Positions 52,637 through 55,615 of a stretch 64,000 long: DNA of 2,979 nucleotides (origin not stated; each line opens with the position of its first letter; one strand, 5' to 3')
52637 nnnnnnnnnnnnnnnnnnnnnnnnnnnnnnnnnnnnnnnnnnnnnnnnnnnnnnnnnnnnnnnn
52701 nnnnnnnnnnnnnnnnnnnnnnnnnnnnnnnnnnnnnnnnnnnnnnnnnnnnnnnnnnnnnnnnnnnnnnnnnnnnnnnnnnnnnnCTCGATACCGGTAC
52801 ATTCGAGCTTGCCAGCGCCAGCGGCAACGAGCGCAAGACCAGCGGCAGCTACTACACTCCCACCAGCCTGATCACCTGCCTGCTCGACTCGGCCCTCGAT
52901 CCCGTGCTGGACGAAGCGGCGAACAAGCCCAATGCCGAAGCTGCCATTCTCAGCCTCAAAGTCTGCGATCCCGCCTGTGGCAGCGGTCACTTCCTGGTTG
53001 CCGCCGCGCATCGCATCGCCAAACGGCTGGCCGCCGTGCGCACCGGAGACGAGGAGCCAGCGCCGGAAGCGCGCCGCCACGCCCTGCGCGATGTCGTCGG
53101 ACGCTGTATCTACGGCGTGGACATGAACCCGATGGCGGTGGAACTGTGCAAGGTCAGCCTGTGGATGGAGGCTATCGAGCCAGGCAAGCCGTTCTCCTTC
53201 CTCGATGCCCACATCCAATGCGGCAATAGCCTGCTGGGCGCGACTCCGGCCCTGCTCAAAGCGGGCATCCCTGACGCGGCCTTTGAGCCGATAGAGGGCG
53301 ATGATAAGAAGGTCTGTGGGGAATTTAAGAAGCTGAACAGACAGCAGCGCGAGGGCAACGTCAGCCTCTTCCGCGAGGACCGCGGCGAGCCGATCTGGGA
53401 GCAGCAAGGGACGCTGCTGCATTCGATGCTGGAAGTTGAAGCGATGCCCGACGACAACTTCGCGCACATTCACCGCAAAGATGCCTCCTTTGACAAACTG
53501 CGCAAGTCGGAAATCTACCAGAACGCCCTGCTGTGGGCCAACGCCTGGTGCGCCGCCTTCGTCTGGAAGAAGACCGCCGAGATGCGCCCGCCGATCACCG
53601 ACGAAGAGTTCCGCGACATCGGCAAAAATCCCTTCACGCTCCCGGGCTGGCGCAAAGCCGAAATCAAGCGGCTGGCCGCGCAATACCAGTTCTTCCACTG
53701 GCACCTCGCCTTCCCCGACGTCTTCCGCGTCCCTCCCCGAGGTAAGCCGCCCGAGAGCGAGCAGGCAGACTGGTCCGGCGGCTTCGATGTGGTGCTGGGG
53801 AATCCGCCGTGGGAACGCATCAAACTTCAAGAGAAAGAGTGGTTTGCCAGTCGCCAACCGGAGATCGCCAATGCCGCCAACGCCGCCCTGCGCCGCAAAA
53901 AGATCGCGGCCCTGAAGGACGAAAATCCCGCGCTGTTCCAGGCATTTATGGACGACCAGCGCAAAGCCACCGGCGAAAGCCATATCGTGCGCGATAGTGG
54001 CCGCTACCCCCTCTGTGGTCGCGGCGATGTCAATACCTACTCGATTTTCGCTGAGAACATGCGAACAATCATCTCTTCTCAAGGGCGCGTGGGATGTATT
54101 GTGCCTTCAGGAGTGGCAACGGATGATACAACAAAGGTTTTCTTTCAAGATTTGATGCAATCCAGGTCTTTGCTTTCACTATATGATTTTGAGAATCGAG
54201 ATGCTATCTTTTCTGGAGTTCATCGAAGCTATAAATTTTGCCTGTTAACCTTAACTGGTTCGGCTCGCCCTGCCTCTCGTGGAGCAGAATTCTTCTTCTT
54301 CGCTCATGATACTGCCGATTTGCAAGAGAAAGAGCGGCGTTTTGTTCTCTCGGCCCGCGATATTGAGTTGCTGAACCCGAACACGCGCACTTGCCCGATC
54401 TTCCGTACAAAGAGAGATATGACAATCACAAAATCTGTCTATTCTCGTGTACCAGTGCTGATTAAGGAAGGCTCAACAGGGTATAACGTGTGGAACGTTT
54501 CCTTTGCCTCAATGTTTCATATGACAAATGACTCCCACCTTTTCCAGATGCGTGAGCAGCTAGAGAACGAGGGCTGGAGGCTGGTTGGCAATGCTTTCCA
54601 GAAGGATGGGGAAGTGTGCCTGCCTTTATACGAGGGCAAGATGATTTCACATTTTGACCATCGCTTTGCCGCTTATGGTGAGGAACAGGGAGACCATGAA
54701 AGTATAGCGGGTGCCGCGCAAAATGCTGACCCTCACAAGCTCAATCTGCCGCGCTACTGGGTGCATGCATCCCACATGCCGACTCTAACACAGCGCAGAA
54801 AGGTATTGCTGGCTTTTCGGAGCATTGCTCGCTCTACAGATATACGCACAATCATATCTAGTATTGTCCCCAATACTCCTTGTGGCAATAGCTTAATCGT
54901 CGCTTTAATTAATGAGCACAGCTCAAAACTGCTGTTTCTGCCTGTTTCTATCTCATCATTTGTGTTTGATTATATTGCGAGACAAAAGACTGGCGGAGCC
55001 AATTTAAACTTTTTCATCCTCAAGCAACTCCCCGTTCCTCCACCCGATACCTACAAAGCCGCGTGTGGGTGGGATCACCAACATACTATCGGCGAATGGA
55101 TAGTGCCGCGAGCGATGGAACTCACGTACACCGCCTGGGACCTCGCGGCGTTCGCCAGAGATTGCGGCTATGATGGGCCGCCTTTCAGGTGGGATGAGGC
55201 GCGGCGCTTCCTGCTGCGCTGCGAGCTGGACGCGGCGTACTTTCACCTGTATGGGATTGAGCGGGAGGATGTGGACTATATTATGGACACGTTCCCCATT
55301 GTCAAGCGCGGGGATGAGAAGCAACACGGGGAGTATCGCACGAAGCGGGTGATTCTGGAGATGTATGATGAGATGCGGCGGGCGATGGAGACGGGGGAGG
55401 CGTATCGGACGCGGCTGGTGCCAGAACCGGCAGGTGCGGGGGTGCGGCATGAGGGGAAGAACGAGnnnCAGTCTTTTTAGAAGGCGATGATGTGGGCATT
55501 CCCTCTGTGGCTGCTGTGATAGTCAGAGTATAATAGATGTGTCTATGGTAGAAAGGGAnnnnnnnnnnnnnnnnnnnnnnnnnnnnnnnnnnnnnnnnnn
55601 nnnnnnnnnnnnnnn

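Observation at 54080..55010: Compositionally foreign (AT-rich) segment inside the methyltransferase gene coincides with the expected target-recognition domain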

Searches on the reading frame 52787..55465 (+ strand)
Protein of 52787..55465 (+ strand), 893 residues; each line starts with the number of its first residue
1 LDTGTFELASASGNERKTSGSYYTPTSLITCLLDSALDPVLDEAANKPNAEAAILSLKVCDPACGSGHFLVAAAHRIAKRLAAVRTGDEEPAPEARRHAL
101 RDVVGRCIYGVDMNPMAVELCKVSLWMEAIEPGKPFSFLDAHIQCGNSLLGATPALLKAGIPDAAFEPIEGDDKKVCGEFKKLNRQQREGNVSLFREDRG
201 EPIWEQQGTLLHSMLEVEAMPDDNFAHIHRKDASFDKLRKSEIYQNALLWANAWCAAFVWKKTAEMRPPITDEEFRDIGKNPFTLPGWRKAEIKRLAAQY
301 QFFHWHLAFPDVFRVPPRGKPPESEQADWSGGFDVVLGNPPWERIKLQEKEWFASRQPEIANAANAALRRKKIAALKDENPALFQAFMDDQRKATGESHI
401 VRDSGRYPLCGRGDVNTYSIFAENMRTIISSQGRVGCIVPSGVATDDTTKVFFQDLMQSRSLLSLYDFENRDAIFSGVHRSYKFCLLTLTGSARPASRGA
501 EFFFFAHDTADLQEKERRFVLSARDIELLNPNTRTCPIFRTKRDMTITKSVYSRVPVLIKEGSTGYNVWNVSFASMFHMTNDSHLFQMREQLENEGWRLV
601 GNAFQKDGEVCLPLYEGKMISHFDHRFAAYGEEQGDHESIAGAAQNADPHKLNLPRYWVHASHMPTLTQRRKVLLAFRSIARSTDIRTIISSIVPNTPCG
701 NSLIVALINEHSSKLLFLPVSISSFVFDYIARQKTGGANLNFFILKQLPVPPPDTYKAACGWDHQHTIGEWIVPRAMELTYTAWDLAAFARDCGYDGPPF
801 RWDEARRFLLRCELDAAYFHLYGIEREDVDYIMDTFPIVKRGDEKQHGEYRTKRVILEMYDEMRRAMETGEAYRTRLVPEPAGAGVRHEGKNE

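Call 36: predict_structure(alignment_id=A2)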
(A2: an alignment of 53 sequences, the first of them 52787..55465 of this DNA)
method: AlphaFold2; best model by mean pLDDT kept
length: 893 residues; sequences in the alignment: 53
mean_pLDDT: 84.2   pTM: 0.81
mean pLDDT of the five models: 84.2, 83.1, 80.4, 76.2, 72.7
residues with pLDDT >= 90: 391; 70-90: 396; 50-70: 73; < 50: 33
segments of 3 or more residues with pLDDT < 50: 1-21, 191-194, 196-199
pLDDT, mean of each block of 10 residues (from residue 1): 27 31 75 94 96 95 82 94 94 88 88 84 80 63 80 74 81 85 72 45 63 79 73 82 84 82 69 69 76 84 85 80 83 90 80 90 87 94 92 86 77 75 87 89 64 86 89 76 87 90 82 87 93 85 95 94 83 90 92 95 95 93 91 60 91 92 87 86 72 94 87 86 93 76 87 95 96 96 93 92 95 98 98 94 97 98 97 94 89 56
secondary structure, 60 per line:
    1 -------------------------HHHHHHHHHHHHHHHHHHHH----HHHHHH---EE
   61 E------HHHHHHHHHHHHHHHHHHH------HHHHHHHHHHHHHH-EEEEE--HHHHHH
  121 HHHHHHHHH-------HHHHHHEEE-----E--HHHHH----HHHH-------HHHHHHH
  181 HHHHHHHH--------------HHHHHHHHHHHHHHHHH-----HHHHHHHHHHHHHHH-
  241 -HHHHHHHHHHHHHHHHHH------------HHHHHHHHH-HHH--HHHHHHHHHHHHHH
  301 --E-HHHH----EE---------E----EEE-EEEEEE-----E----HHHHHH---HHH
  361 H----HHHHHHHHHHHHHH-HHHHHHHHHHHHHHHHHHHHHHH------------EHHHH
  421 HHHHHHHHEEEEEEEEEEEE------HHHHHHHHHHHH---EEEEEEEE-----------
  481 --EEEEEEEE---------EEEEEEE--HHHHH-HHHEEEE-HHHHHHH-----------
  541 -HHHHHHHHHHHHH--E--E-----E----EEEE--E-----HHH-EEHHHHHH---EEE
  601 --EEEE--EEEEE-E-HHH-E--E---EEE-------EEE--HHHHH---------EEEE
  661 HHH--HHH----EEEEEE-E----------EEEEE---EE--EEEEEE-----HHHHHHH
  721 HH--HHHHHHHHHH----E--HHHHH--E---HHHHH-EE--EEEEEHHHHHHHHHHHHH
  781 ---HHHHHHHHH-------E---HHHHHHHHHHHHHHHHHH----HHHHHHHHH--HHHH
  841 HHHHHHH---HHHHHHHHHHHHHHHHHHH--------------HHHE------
elements in order (helices of 4 or more, strands of 3 or more residues): H26-45 H50-55 E59-61 H68-86 H93-106 E108-112 H115-129 H137-142 E143-145 H154-158 H163-166 H174-188 H203-219 H225-239 H242-259 H272-280 H287-300 H305-308 E329-331 E333-338 H349-354 H358-361 H366-379 H381-403 H417-428 E429-440 H447-458 E462-469 E483-490 E500-506 H509-513 E518-521 H523-529 H542-554 E571-574 H589-594 E598-600 E603-606 E609-613 E628-630 E638-640 H643-647 E657-660 E673-678 E691-695 E703-708 H714-722 H725-734 H742-746 H753-757 E763-767 H768-780 H784-792 H804-821 H826-834 H837-847 H851-869

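Call 40: fold_search(model_id=the predicted structure, library=pdb)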
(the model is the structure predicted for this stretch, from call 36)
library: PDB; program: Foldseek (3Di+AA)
matches with E <= 10: 625; with E <= 0.001: 72
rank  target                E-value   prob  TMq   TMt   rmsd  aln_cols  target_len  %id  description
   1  8c45_A                8.7e-13  1.00  0.42  0.32  14.2       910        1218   10  PglX methyltransferase from the Salmonella BREX phage defence system (aka BrxX) (released 2024-07-10)
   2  8q56_A                1.5e-12  1.00  0.42  0.32  14.6       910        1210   10  PglX methyltransferase of Salmonella BREX phage defence system (aka BrxX) bound to inhibitor Ocr (released 2024-08-21)
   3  9ewz_C                4.8e-12  1.00  0.40  0.31  13.6       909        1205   10  Cryo-EM structure of the E. coli BrxX methyltransferase in complex with DNA (released 2025-03-05)
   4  8c45_B                2.2e-11  1.00  0.43  0.32  13.2       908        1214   11  PglX methyltransferase from the Salmonella BREX phage defence system (aka BrxX) (released 2024-07-10)
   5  7lni_A                2.5e-11  1.00  0.40  0.61   8.8       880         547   10  SeMet CamA Adenine Methyltransferase Complexed to Cognate Substrate DNA (released 2021-05-19)
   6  7rfl_B                4.2e-11  1.00  0.38  0.57  11.1       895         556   10  CamA Adenine Methyltransferase Complexed to Cognate Substrate DNA and Inhibitor SGC0946 (released 2021-09-15)
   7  8cxx_A                5.8e-11  1.00  0.40  0.61   8.7       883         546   10  CamA Adenine Methyltransferase Complexed to Cognate Substrate DNA and Compound 6 (released 2023-01-11)
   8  7lni_C                6.6e-11  1.00  0.39  0.60   8.9       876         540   10  SeMet CamA Adenine Methyltransferase Complexed to Cognate Substrate DNA (released 2021-05-19)
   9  7rfm_B                6.6e-11  1.00  0.38  0.57  11.2       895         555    9  CamA Adenine Methyltransferase Complexed to Cognate Substrate DNA and Inhibitor EPZ004777 (released 2021-09-15)
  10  8fs1_A                8.0e-11  1.00  0.39  0.60   8.0       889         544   10  CamA Adenine Methyltransferase Complexed to Cognate Substrate DNA and Inhibitor 11a (YD905) (released 2023-05-10)
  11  7rfn_A                8.3e-11  1.00  0.40  0.61   7.7       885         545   10  CamA Adenine Methyltransferase Complexed to Cognate Substrate DNA and Inhibitor SGC8158 (released 2021-09-15)
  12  7rfl_A                8.3e-11  1.00  0.39  0.59  10.7       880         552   10  CamA Adenine Methyltransferase Complexed to Cognate Substrate DNA and Inhibitor SGC0946 (released 2021-09-15)
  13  9ex7_A                1.4e-10  1.00  0.36  0.28  15.4       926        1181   11  Cryo-EM structure of the E. coli BrxX methyltransferase in complex with Ocr (released 2025-03-05)
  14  7lni_B                1.6e-10  1.00  0.38  0.57  11.4       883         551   10  SeMet CamA Adenine Methyltransferase Complexed to Cognate Substrate DNA (released 2021-05-19)
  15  8cxs_A                1.7e-10  1.00  0.39  0.59   9.1       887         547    9  CamA Adenine Methyltransferase Complexed to Cognate Substrate DNA and Inhibitor MTA (released 2023-01-11)
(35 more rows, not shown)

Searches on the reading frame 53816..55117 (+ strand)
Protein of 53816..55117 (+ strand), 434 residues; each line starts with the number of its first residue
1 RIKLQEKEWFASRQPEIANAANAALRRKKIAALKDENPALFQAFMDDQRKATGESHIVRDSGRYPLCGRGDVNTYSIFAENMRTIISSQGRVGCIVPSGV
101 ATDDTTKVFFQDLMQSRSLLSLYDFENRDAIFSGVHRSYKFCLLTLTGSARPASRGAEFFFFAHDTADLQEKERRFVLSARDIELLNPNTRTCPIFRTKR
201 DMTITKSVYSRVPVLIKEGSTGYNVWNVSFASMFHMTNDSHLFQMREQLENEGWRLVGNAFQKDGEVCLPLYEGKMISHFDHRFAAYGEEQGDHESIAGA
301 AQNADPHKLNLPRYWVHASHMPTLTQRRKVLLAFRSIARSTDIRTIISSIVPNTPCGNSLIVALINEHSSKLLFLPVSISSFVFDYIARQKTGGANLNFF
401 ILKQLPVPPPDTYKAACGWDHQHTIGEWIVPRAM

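Call 12: find_homologous_proteins(query=window:54014-55102:+)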
Query window:54014-55102:+ (363 aa): 1673 proteins with E <= 0.001 among 5050 candidates; the best 120 are listed.
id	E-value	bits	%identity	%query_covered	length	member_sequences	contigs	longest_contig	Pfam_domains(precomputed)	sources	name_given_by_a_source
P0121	1.4e-160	552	76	87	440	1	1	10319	-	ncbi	-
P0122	7.2e-144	497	61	100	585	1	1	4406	PF07669.18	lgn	-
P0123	1.9e-141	489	59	100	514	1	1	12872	PF07669.18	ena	-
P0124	2.3e-139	482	60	100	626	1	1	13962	PF07669.18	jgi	jgi:hypothetical protein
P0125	1.6e-138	480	61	96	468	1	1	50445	-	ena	-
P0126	1.1e-128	447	57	100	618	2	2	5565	PF07669.18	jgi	-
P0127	1.5e-127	444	60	89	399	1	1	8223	-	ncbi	-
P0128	1.5e-127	443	55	100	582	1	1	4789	PF07669.18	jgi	jgi:hypothetical protein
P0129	9.0e-127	441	55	100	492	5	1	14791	PF07669.18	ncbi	ncbi:Eco57I restriction-modification methylase domain-containing protein [Thermosporothrix hazakensi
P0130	2.0e-125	437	56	96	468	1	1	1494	-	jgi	jgi:hypothetical protein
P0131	1.7e-123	430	53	100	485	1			PF07669.18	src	-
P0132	1.0e-121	424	55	100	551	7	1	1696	PF07669.18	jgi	jgi:hypothetical protein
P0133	1.4e-120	421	55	96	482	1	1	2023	-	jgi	jgi:hypothetical protein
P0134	3.2e-120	419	54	100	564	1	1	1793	-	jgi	jgi:hypothetical protein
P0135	9.9e-120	418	55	96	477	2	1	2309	-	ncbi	-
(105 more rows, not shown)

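Call 15: find_encoding_contigs(protein=P0121, flank=10000, max_places=3)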
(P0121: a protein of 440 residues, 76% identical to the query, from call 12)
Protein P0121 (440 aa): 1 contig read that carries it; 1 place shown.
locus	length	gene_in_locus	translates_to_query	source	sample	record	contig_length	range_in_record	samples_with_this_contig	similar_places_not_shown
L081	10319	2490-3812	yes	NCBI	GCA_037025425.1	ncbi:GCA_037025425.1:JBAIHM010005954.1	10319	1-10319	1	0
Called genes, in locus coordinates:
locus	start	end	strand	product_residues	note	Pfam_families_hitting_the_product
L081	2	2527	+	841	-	?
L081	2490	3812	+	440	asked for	-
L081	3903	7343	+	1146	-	PF13086:AAA_11, PF13245:AAA_19 (faint), PF13604:AAA_30 (weak), PF01443:Viral_helicase1 (faint), PF13087:AAA_12, PF13538:UvrD_C_2, PF13091:PLDc_2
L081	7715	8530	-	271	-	PF04439:Adenyl_transf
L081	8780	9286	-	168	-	-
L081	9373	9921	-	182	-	-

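Call 60: search_dna_similar(query=window:53816-55117:+, collection=plasmids, mode=protein, max_rows=15)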
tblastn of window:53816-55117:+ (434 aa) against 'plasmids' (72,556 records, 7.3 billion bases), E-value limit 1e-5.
Records with a match: 112; places in all: 114; records where one place covers at least 80% of the query: 73.
Best place of each record, by identity: <60% 112.
By first word of the organism name: Deinococcus 16; Borrelia 13; Thermus 11; Nostoc 6; Planktothrix 6; Lactiplantibacillus 6; Sinorhizobium 4; Chroococcidiopsis 3; Acinetobacter 3; Rhodococcus 2; and 34 more.
By predicted mobility (MOB-suite, as given by PLSDB): non-mobilizable 62; mobilizable 31; conjugative 19.
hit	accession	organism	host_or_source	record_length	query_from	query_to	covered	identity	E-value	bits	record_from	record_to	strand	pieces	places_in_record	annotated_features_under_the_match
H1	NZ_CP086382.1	Deinococcus radiophilus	Harpadon nehereus,cell culture,2 Mrad ...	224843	1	412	95%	49.3%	2e-112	370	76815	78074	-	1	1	N-6 DNA methylase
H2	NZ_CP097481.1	Chroococcidiopsis sp. CCNUC1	cell culture,soil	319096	1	413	95%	47.1%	2e-89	304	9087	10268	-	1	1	N-6 DNA methylase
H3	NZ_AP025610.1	Thermus thermophilus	-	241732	1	414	95%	46.2%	7e-93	313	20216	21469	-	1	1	N-6 DNA methylase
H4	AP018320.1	Nostoc sp. HK-01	-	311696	1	413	95%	46.3%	1e-89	304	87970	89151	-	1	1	putative type II DNA modification enzyme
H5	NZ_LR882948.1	Planktothrix agardhii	-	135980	1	413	95%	46.0%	5e-93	314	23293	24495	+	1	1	N-6 DNA methylase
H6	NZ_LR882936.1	Planktothrix agardhii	-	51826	1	413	95%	45.1%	4e-91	308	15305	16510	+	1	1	hypothetical protein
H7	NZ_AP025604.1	Thermus thermophilus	-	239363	1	414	95%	44.6%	3e-96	323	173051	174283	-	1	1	N-6 DNA methylase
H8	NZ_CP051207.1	Dolichospermum flos-aquae CCAP 1403/13F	cell culture,freshwater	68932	2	434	100%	41.8%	9e-85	290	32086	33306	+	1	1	DNA methyltransferase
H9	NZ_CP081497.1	Streptomyces sp. BHT-5-2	whole organism,plant soil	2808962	2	411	94%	44.0%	9e-93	313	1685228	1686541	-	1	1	none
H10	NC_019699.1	Chroococcidiopsis thermalis PCC 7203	-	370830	1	413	95%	43.3%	4e-76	265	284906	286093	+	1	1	N-6 DNA methylase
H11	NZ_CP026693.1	Nostoc sp. 'Lobaria pulmonaria (5183) cyanobiont'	Lobaria pulmonaria thallus,lichen ...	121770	1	413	95%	42.7%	8e-82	281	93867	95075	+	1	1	DNA methyltransferase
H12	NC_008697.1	Nocardioides sp. JS614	-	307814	1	434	100%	39.8%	2e-75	263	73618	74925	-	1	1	N-6 DNA methylase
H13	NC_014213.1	Allomeiothermus silvanus DSM 9946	hot spring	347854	2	413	95%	41.9%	2e-86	295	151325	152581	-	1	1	DNA methyltransferase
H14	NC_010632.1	Nostoc punctiforme PCC 73102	-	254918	1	416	96%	41.2%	5e-81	279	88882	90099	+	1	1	N-6 DNA methylase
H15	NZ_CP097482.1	Chroococcidiopsis sp. CCNUC1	cell culture,soil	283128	1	409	94%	41.8%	9e-75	261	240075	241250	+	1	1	none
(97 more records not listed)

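Call 61: search_dna_similar(query=window:53816-55117:+, collection=phages, mode=protein, max_rows=10)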
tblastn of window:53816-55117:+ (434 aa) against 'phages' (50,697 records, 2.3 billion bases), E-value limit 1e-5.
No match.

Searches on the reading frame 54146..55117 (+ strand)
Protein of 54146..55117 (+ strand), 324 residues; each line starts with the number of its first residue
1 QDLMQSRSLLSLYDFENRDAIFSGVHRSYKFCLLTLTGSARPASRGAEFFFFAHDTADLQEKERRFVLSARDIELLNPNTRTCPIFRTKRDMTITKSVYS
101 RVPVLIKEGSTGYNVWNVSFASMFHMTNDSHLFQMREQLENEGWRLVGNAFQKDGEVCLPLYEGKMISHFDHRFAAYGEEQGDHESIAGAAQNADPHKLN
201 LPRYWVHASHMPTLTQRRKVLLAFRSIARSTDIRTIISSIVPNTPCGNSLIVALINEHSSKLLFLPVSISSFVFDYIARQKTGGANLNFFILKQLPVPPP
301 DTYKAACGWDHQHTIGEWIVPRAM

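Call 62: search_protein_representatives(protein=window:54146-55117:+)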
Query: 324 residues. Proteins with E-value up to 0.001 (for the whole library): 4599; up to 1e-10: 2910; up to 1e-30: 1149. The best 150 are listed.
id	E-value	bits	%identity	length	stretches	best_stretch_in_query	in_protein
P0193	2.4e-98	345.5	52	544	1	1-323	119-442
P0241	3.8e-96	338.3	53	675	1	2-323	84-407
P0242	1.5e-91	323.2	51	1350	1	4-323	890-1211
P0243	9.7e-90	317.2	49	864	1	1-323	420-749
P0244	2.9e-89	315.7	48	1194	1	2-323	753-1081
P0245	9.3e-89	314.0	52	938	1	1-313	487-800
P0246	2.6e-88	312.5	48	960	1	2-323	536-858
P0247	3.3e-88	312.2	54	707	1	6-304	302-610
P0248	8.4e-88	310.9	50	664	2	1-209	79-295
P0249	2.6e-87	309.3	49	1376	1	2-323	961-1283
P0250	6.3e-86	304.7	47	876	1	1-323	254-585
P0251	1.2e-85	303.8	52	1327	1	2-299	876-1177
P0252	2.1e-84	299.7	47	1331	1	2-322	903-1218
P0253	7.4e-82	291.3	48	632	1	3-305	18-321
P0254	7.6e-82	291.3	45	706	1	1-323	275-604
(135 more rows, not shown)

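Call 83: predict_structure(alignment_id=A3)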
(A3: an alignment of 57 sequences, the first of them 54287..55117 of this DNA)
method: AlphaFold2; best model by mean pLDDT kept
length: 277 residues; sequences in the alignment: 57
mean_pLDDT: 85.4   pTM: 0.78
mean pLDDT of the five models: 85.4, 85.2, 84.3, 84.3, 84.1
residues with pLDDT >= 90: 135; 70-90: 107; 50-70: 24; < 50: 11
segments of 3 or more residues with pLDDT < 50: 131-139
pLDDT, mean of each block of 10 residues (from residue 1): 85 86 93 86 93 95 90 93 98 97 96 89 59 45 63 88 90 86 70 91 88 82 88 79 91 94 94 81
secondary structure, 60 per line:
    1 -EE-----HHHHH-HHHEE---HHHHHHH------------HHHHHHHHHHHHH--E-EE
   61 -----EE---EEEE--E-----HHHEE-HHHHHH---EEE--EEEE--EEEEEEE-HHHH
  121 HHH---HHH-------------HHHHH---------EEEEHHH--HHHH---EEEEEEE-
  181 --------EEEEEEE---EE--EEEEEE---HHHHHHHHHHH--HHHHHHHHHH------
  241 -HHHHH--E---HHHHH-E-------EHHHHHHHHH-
elements in order: H9-13 H23-29 H42-54 E71-74 H89-94 E98-100 E103-106 E109-115 H117-123 H143-147 E157-160 H166-169 E173-179 E189-195 E203-208 H212-222 H225-234 H242-246 H253-257 H268-276
